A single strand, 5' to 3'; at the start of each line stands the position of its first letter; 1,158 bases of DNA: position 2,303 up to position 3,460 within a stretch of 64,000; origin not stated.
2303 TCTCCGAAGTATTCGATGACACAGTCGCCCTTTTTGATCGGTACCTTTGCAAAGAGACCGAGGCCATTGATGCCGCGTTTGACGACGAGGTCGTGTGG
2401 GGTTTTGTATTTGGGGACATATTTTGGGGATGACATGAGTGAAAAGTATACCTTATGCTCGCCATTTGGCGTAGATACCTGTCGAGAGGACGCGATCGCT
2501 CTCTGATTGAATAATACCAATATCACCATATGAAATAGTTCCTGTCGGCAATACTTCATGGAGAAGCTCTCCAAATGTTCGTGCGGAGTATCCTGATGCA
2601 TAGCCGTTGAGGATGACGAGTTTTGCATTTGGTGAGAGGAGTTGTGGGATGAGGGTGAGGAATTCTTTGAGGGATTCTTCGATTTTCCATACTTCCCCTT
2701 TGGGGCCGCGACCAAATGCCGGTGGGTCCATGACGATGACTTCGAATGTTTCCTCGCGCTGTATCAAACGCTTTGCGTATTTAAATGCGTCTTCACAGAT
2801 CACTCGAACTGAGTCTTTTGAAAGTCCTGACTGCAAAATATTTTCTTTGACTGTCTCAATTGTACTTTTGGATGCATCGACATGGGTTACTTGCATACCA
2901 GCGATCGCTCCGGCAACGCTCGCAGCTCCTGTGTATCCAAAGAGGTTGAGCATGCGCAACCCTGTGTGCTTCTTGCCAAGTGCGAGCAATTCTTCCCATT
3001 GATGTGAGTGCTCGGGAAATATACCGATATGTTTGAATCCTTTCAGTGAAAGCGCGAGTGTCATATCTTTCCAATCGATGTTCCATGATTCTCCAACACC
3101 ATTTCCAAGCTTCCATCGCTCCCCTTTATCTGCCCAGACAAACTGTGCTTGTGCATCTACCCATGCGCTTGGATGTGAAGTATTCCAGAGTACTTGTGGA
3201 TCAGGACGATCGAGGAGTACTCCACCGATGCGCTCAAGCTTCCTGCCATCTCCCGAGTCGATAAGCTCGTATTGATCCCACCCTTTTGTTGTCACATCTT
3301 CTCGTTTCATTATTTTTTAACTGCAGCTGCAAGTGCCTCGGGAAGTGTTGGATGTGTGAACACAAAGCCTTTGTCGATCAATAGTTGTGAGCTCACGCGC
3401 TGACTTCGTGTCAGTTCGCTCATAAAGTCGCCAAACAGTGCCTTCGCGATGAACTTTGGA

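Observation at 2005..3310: SET-domain methyltransferase gene co-operonic with an RlmI-like rRNA methyltransferase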

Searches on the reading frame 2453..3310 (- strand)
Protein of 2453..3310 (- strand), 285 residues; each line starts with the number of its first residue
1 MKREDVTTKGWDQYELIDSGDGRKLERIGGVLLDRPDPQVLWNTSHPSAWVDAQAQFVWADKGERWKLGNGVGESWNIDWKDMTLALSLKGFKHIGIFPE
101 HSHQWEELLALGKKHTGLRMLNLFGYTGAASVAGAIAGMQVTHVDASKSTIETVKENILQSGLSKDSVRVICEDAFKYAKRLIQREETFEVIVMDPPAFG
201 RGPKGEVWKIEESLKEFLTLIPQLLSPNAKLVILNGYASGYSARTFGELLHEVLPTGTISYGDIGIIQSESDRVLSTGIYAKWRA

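Call 3: search_protein_families(library=pfam, proteins=[window:2453-3310:-], max_evalue=0.01)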
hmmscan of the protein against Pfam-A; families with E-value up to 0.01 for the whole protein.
window:2453-3310:- (285 aa): 4 families
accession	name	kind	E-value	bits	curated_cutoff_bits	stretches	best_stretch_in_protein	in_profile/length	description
PF10672.15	Methyltrans_SAM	-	1e-10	41.8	27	1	68-232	78-235/286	S-adenosylmethionine-dependent methyltransferase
PF03602.21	Cons_hypoth95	-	1.1e-07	32.1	24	1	113-197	38-122/182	Conserved hypothetical protein 95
PF09445.16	Methyltransf_15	-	0.00097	19.2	22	1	120-215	4-99/165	RNA cap guanine-N2 methyltransferase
PF05175.20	MTS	-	0.0074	16.4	23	0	130-234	47-139/170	Methyltransferase small domain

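Call 4: search_protein_families(library=ncbifam, proteins=[window:2453-3310:-], max_evalue=0.01)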
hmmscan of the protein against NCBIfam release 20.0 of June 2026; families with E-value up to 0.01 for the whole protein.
window:2453-3310:- (285 aa): 13 families
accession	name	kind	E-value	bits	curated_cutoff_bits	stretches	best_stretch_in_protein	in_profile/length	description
NF008748.0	PRK11783.1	equivalog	3.2e-20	71.9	466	1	73-235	501-659/704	bifunctional 23S rRNA (guanine(2069)-N(7))-methyltransferase RlmK/23S rRNA (guanine(2445)-N(2))-methyltransferase RlmL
NF011707.0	PRK15128.1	equivalog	8.2e-14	51.2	712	1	82-232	189-336/396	23S rRNA (cytosine(1962)-C(5))-methyltransferase RlmI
NF053718.1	23SC1962Mtase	equivalog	7.3e-12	44.7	575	1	113-202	207-294/383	23S rRNA (cytosine(1962)-C(5))-methyltransferase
NF046099.1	RSP_2647_MTase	equivalog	1.5e-09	37.2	600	1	116-200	217-301/391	RSP_2647 family RNA methyltransferase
TIGR03534.1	RF_mod_PrmC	equivalog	3.6e-06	26.6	199.1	1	129-197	103-165/253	peptide chain release factor N(5)-glutamine methyltransferase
NF033380.1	Rlm_2499C5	equivalog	4.1e-06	25.8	650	1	115-201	219-303/391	23S rRNA (cytosine(2499)-C(5))-methyltransferase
TIGR00095.1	TIGR00095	equivalog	2.3e-05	24.2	117.5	1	116-203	52-138/194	16S rRNA (guanine(966)-N(2))-methyltransferase RsmD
TIGR00536.1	hemK_fam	subfamily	2.3e-05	23.6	115.5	1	109-197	107-191/286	HemK family protein methyltransferase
NF002909.0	PRK03522.2-1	equivalog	0.0018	17.5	553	1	121-212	237-322/374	23S rRNA (uracil(747)-C(5))-methyltransferase RlmC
TIGR03533.1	L3_gln_methyl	equivalog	0.003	16.9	229.7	1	131-197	138-198/284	50S ribosomal protein L3 N(5)-glutamine methyltransferase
NF002910.0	PRK03522.2-3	equivalog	0.0044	16.1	558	1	129-204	249-324/383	23S rRNA (uracil(747)-C(5))-methyltransferase RlmC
TIGR01983.1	UbiG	equivalog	0.0086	15.4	102.95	0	114-261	47-182/228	bifunctional 2-polyprenyl-6-hydroxyphenol methylase/3-demethylubiquinol 3-O-methyltransferase UbiG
NF011529.0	PRK14968.1-3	equivalog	0.0096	15.4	162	0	125-199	43-109/198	putative methyltransferase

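Call 14: search_solved_structures(query=window:2453-3310:-, max_evalue=0.001, show_alignments=2)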
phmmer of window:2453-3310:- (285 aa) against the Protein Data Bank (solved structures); distinct sequences matched with E-value up to 0.001: 8.
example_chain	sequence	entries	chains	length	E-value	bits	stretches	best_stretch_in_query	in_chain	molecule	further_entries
2igt_A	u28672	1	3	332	1.6e-53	184.8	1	9-284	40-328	SAM dependent methyltransferase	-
2as0_A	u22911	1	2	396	1.8e-12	50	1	104-202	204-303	hypothetical protein PH1915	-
2b78_A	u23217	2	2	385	2.2e-11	46.5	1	96-246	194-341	hypothetical protein SMU.776 | Putative uncharacterized protein SMU.776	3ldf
3c0k_A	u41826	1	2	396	3.6e-11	45.8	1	107-231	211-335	UPF0064 protein yccW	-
1wxw_A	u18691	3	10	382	1.2e-10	44.1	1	113-216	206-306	hypothetical protein TTHA1280 | putative SAM-dependent RNA methyltransferase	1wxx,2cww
3vse_A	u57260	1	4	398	2.7e-10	42.9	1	117-261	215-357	Putative uncharacterized protein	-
3v8v_A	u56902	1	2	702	5e-10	42.1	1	65-206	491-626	Ribosomal RNA large subunit methyltransferase L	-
3v97_A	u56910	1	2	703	5e-10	42.1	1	65-206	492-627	Ribosomal RNA large subunit methyltransferase L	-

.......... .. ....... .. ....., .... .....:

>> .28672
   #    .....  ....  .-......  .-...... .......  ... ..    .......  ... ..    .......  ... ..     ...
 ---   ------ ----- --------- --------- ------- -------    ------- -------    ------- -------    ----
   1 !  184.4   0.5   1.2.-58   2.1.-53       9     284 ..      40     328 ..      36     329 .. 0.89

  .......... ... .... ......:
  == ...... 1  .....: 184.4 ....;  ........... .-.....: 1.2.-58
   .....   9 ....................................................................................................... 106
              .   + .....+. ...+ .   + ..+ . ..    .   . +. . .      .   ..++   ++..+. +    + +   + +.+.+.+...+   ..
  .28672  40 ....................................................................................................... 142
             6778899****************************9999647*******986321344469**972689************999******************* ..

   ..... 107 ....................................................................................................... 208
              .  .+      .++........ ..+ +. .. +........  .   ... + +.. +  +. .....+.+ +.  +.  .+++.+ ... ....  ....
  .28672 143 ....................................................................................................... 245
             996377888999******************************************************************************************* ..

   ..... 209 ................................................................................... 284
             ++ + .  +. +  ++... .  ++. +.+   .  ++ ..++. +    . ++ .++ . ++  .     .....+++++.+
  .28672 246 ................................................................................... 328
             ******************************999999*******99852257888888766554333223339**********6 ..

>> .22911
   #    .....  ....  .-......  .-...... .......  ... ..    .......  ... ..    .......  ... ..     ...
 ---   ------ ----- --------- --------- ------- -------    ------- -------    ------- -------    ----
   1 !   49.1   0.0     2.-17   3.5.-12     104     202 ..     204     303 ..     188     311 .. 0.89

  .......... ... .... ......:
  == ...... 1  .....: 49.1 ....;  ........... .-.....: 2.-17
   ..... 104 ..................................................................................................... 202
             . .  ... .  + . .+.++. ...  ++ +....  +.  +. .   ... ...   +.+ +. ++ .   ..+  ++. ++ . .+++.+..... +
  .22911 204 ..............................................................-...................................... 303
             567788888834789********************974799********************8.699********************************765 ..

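Call 20: find_homologous_proteins(query=window:2453-3310:-)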
Query window:2453-3310:- (285 aa): 7996 proteins with E <= 0.001 among 8000 candidates; the best 120 are listed.
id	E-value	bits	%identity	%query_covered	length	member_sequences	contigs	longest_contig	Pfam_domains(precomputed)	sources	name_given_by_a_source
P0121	6.6e-185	631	96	100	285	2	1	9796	PF10672.16,PF03602.22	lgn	-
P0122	7.7e-158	542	82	100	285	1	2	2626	PF10672.16,PF03602.22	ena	-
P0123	1.6e-154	531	80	100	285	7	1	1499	PF10672.16,PF03602.22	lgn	-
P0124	1.1e-146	505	75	100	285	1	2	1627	PF10672.16,PF03602.22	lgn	-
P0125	1.3e-146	505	76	100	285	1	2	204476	PF10672.16,PF03602.22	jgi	jgi:23S rRNA (cytosine1962-C5)-methyltransferase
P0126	2.0e-142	491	73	100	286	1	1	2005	PF10672.16,PF03602.22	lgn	-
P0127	1.4e-140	485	74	100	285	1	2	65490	PF10672.16,PF03602.22,PF09445.17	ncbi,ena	-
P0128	3.9e-140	484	72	100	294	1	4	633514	PF10672.16,PF03602.22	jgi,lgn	jgi:23S rRNA (cytosine1962-C5)-methyltransferase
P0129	1.3e-139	482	73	100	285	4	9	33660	PF10672.16,PF03602.22,PF09445.17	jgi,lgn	jgi:23S rRNA (cytosine1962-C5)-methyltransferase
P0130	2.9e-139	481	75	99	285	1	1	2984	PF10672.16,PF03602.22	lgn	-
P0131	1.1e-138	479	71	99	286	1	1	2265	PF10672.16,PF03602.22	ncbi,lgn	-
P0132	1.2e-138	479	72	100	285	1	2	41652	PF10672.16,PF03602.22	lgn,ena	-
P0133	1.5e-138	479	74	100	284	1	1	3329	PF10672.16,PF03602.22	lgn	-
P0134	2.4e-138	478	71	100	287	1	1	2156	PF03602.22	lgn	-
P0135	3.0e-138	478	73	100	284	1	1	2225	PF10672.16,PF03602.22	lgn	-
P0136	3.1e-138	478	70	100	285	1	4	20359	PF10672.16,PF03602.22,PF09445.17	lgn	-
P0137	3.2e-138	478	74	100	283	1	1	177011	PF10672.16,PF03602.22,PF09445.17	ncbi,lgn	-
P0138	5.8e-138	477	71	100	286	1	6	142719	PF10672.16,PF03602.22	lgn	-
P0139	8.1e-138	476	72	99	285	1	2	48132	PF10672.16,PF03602.22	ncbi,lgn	-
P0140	1.0e-137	476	70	99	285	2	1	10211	PF10672.16,PF03602.22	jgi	-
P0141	1.8e-137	475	73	99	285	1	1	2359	PF10672.16,PF03602.22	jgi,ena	-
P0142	2.4e-137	475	71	99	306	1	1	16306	PF10672.16,PF03602.22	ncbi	-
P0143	2.9e-137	475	72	100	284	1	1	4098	PF10672.16,PF03602.22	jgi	jgi:23S rRNA (cytosine1962-C5)-methyltransferase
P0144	3.2e-137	474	70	100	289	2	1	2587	PF10672.16,PF03602.22,PF09445.17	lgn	-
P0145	4.7e-137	474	73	100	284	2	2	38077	PF10672.16,PF03602.22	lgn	-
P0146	7.7e-137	473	70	100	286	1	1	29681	PF10672.16,PF03602.22,PF09445.17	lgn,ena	-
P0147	9.6e-137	473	73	99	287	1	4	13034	PF10672.16,PF03602.22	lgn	-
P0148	1.2e-136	472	71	99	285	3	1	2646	PF10672.16,PF03602.22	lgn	-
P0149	1.3e-136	472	71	100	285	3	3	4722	PF10672.16,PF03602.22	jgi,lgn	jgi:23S rRNA (cytosine1962-C5)-methyltransferase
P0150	1.9e-136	472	70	100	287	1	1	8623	PF10672.16,PF03602.22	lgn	-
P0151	2.1e-136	472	70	100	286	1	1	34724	PF10672.16,PF03602.22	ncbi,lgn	-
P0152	2.2e-136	472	70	100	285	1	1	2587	PF10672.16,PF03602.22,PF09445.17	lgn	-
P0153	2.3e-136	472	74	94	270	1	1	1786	PF10672.16,PF03602.22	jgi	jgi:23S rRNA (cytosine1962-C5)-methyltransferase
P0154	5.7e-136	470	70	99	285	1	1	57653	PF10672.16,PF03602.22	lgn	-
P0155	9.2e-136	470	71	100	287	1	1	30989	PF10672.16,PF03602.22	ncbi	-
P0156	1.2e-135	469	71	100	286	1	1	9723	PF10672.16,PF03602.22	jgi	jgi:23S rRNA (cytosine1962-C5)-methyltransferase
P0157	1.6e-135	469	72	100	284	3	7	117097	PF10672.16,PF03602.22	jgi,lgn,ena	jgi:23S rRNA (cytosine1962-C5)-methyltransferase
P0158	2.0e-135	468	71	99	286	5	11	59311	PF10672.16,PF03602.22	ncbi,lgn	-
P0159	2.7e-135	468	69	100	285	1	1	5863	PF10672.16,PF03602.22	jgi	jgi:23S rRNA (cytosine1962-C5)-methyltransferase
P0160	3.0e-135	468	70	100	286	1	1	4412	PF10672.16,PF03602.22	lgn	-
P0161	5.4e-135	467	73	99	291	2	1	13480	PF10672.16,PF03602.22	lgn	-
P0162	5.6e-135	467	70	100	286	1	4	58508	PF10672.16,PF03602.22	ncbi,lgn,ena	-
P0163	1.0e-134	466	72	100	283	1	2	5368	PF10672.16,PF03602.22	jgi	jgi:23S rRNA (cytosine1962-C5)-methyltransferase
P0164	1.2e-134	466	69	99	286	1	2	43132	PF10672.16,PF03602.22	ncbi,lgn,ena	ncbi:MAG: class I SAM-dependent methyltransferase [Patescibacteria group bacterium]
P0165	1.6e-134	466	69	100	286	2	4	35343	PF10672.16,PF03602.22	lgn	-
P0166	1.6e-134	466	72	100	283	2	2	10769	PF10672.16,PF03602.22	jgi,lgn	jgi:23S rRNA (cytosine1962-C5)-methyltransferase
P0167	1.7e-134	465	71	100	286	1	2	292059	PF10672.16,PF03602.22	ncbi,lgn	ncbi:MAG: class I SAM-dependent methyltransferase [Candidatus Paceibacterota bacterium]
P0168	2.3e-134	465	68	100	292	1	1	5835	PF10672.16,PF03602.22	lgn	-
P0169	2.5e-134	465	70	100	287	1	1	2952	PF10672.16,PF03602.22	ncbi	-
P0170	2.6e-134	465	70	100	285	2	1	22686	PF10672.16,PF03602.22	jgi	jgi:23S rRNA (cytosine1962-C5)-methyltransferase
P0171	2.6e-134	465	72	100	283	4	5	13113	PF10672.16,PF03602.22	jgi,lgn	jgi:23S rRNA (cytosine1962-C5)-methyltransferase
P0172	2.8e-134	465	72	100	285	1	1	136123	PF10672.16,PF03602.22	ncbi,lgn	-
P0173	3.2e-134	465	70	99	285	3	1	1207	PF10672.16,PF03602.22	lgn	-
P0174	3.2e-134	464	70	99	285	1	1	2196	PF10672.16,PF03602.22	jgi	-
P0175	3.9e-134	464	70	100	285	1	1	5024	PF10672.16,PF03602.22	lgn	-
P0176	4.1e-134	464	71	100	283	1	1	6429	PF10672.16,PF03602.22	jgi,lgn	-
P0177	5.4e-134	464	70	99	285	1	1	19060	PF10672.16,PF03602.22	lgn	-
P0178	5.4e-134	464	70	100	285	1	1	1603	PF10672.16,PF03602.22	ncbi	-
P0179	7.6e-134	463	71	100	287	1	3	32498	PF10672.16,PF03602.22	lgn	-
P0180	9.1e-134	463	67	100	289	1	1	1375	PF10672.16,PF03602.22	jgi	-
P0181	1.0e-133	463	71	99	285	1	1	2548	PF10672.16,PF03602.22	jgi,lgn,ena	-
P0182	1.0e-133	463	68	100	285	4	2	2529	PF10672.16,PF03602.22,PF09445.17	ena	-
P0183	1.1e-133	463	68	100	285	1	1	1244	PF10672.16,PF03602.22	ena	-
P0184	1.3e-133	463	71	99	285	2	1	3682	PF10672.16,PF03602.22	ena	-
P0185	1.3e-133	462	69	100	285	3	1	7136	PF10672.16,PF03602.22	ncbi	-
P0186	1.8e-133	462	71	100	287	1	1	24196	PF10672.16,PF03602.22,PF09445.17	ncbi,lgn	-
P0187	2.0e-133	462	69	100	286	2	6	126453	PF10672.16,PF03602.22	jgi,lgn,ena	-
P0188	2.2e-133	462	70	99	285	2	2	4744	PF10672.16,PF03602.22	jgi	jgi:23S rRNA (cytosine1962-C5)-methyltransferase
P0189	2.6e-133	462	71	100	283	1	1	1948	PF10672.16,PF03602.22,PF09445.17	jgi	jgi:23S rRNA (cytosine1962-C5)-methyltransferase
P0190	3.3e-133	461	68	100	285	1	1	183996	PF10672.16,PF03602.22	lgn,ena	-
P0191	3.7e-133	461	70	100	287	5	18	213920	PF10672.16,PF03602.22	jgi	jgi:23S rRNA (cytosine1962-C5)-methyltransferase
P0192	5.6e-133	460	69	100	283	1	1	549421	PF10672.16,PF03602.22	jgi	jgi:23S rRNA (cytosine1962-C5)-methyltransferase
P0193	5.8e-133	460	69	100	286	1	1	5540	PF10672.16,PF03602.22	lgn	-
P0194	6.8e-133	460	70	100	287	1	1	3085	PF10672.16,PF03602.22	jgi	jgi:23S rRNA (cytosine1962-C5)-methyltransferase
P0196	8.3e-133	460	71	100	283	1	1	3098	PF10672.16,PF03602.22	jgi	jgi:23S rRNA (cytosine1962-C5)-methyltransferase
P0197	9.9e-133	460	69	100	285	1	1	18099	PF10672.16,PF03602.22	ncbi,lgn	-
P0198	1.1e-132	459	69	100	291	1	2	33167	PF10672.16,PF03602.22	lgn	-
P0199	1.2e-132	459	70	100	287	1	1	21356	PF10672.16,PF03602.22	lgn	-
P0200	1.2e-132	459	71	99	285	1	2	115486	PF10672.16,PF03602.22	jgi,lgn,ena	-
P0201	1.5e-132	459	70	99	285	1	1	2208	PF10672.16,PF03602.22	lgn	-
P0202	2.0e-132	459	69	100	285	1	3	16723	PF10672.16,PF03602.22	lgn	-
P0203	2.5e-132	458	70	100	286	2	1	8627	PF10672.16,PF03602.22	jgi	-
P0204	3.3e-132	458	69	100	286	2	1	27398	PF10672.16,PF03602.22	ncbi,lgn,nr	ncbi:MAG: dependent methyltransferase [Candidatus Nomurabacteria bacterium]|nr:dependent methyltrans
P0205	3.3e-132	458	69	100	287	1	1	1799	PF10672.16,PF03602.22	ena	-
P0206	3.4e-132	458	68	100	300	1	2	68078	PF10672.16,PF03602.22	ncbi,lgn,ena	-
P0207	4.1e-132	458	71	100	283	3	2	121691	PF10672.16,PF03602.22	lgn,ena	-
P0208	4.8e-132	457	68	100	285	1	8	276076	PF10672.16,PF03602.22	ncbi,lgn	ncbi:MAG TPA: class I SAM-dependent methyltransferase [Candidatus Paceibacterota bacterium]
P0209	5.3e-132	457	68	100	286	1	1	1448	PF10672.16,PF03602.22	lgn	-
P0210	6.9e-132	457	70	99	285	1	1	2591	PF10672.16,PF03602.22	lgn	-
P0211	6.9e-132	457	70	100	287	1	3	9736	PF10672.16,PF03602.22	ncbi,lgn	-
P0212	9.9e-132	456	68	100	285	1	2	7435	PF10672.16,PF03602.22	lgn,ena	-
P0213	1.1e-131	456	67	100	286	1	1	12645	PF10672.16,PF03602.22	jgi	jgi:23S rRNA (cytosine1962-C5)-methyltransferase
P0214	1.2e-131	456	69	100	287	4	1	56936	PF10672.16,PF03602.22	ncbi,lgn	-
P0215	1.5e-131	456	68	100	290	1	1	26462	PF10672.16,PF03602.22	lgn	-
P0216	1.6e-131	456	69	100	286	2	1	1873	PF10672.16,PF03602.22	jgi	jgi:23S rRNA (cytosine1962-C5)-methyltransferase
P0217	2.9e-131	455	66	100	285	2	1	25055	PF10672.16,PF03602.22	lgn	-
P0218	3.3e-131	455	69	100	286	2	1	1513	PF10672.16,PF03602.22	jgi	jgi:23S rRNA (cytosine1962-C5)-methyltransferase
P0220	4.2e-131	454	69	100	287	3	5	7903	PF10672.16,PF03602.22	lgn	-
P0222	6.2e-131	454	69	99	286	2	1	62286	PF10672.16,PF03602.22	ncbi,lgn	ncbi:MAG: class I SAM-dependent methyltransferase [Patescibacteria group bacterium]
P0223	6.4e-131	454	69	100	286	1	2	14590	PF10672.16,PF03602.22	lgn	-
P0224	7.9e-131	453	68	100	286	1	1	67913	PF10672.16,PF03602.22,PF09445.17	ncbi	-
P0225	9.0e-131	453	69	100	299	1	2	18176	PF10672.16,PF03602.22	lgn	-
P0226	1.0e-130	453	69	100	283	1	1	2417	PF10672.16,PF03602.22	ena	-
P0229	1.7e-130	452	69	100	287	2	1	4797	PF10672.16,PF03602.22,PF09445.17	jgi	jgi:23S rRNA (cytosine1962-C5)-methyltransferase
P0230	3.2e-130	451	68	100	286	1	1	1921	PF10672.16,PF03602.22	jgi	jgi:23S rRNA (cytosine1962-C5)-methyltransferase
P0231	3.6e-130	451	67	100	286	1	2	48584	PF10672.16,PF03602.22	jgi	jgi:23S rRNA (cytosine1962-C5)-methyltransferase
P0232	3.6e-130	451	66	99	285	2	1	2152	PF10672.16,PF03602.22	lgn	-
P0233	5.1e-130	451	69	100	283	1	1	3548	PF10672.16,PF03602.22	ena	-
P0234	7.7e-130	450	67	99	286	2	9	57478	PF10672.16,PF03602.22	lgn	-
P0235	7.9e-130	450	69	100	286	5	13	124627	PF10672.16,PF03602.22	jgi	jgi:23S rRNA (cytosine1962-C5)-methyltransferase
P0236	8.4e-130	450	69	100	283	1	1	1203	PF10672.16,PF03602.22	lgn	-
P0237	1.4e-129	449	68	100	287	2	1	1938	PF10672.16,PF03602.22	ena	-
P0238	1.5e-129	449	68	99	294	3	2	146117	PF10672.16,PF03602.22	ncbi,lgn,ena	-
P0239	2.3e-129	449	68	100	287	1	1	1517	PF10672.16,PF03602.22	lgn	-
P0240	2.6e-129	448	67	100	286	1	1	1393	PF10672.16,PF03602.22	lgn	-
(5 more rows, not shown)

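Call 33: find_encoding_contigs(protein=P0208, flank=5000, max_places=2)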
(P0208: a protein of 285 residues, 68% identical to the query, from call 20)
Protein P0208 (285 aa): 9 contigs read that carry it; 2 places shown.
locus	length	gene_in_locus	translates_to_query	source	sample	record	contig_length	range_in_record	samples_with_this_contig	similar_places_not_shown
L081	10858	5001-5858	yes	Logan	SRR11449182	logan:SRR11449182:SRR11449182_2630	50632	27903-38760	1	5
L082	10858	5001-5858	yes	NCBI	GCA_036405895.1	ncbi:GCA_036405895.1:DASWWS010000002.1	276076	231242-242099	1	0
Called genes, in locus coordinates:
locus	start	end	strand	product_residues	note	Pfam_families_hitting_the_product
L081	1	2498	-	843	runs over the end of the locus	PF00912:Transgly, PF00905:Transpeptidase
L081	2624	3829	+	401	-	PF00579:tRNA-synt_1b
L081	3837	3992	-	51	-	-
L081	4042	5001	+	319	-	PF01073:3Beta_HSD (faint), PF01370:Epimerase, PF16363:GDP_Man_Dehyd (weak), PF08338:DUF1731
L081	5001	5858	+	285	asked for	PF10672:Methyltrans_SAM (weak), PF03602:Cons_hypoth95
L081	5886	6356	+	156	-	PF00856:SET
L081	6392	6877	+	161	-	PF01641:SelR, PF24046:At4g08330 (faint)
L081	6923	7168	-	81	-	-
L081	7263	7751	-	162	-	PF02075:RuvC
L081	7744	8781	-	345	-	PF06068:TIP49 (faint), PF01078:Mg_chelatase (faint), PF05496:RuvB_N, PF00004:AAA, PF07728:AAA_5, PF17864:AAA_lid_4, PF05491:WHD_RuvB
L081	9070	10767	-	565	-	PF05157:MshEN, PF00437:T2SSE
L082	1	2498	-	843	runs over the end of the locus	PF00912:Transgly, PF00905:Transpeptidase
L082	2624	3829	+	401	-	PF00579:tRNA-synt_1b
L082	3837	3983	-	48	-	-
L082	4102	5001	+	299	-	PF01073:3Beta_HSD (faint), PF01370:Epimerase, PF16363:GDP_Man_Dehyd (weak), PF08338:DUF1731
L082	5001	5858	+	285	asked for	PF10672:Methyltrans_SAM (weak), PF03602:Cons_hypoth95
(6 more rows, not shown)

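Call 34: find_encoding_contigs(protein=P0190, flank=5000, max_places=2)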
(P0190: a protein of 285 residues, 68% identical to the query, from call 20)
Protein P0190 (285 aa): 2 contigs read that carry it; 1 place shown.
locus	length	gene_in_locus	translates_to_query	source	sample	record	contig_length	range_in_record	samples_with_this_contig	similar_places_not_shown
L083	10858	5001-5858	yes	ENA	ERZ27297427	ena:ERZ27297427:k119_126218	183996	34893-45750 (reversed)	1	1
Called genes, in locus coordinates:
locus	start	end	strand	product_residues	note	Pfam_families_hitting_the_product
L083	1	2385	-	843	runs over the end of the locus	PF00912:Transgly, PF00905:Transpeptidase, PF17957:Big_7 (weak)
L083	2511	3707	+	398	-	PF00579:tRNA-synt_1b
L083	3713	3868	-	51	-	-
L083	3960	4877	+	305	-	PF01073:3Beta_HSD (faint), PF01370:Epimerase, PF16363:GDP_Man_Dehyd (weak), PF08338:DUF1731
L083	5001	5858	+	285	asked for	PF10672:Methyltrans_SAM (weak), PF03602:Cons_hypoth95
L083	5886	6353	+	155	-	PF00856:SET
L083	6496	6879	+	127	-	PF01641:SelR, PF24046:At4g08330 (faint)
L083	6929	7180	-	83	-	-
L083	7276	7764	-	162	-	PF02075:RuvC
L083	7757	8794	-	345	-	PF01078:Mg_chelatase (faint), PF05496:RuvB_N, PF00004:AAA, PF07728:AAA_5, PF17864:AAA_lid_4, PF05491:WHD_RuvB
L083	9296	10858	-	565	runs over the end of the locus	PF05157:MshEN (weak), PF00437:T2SSE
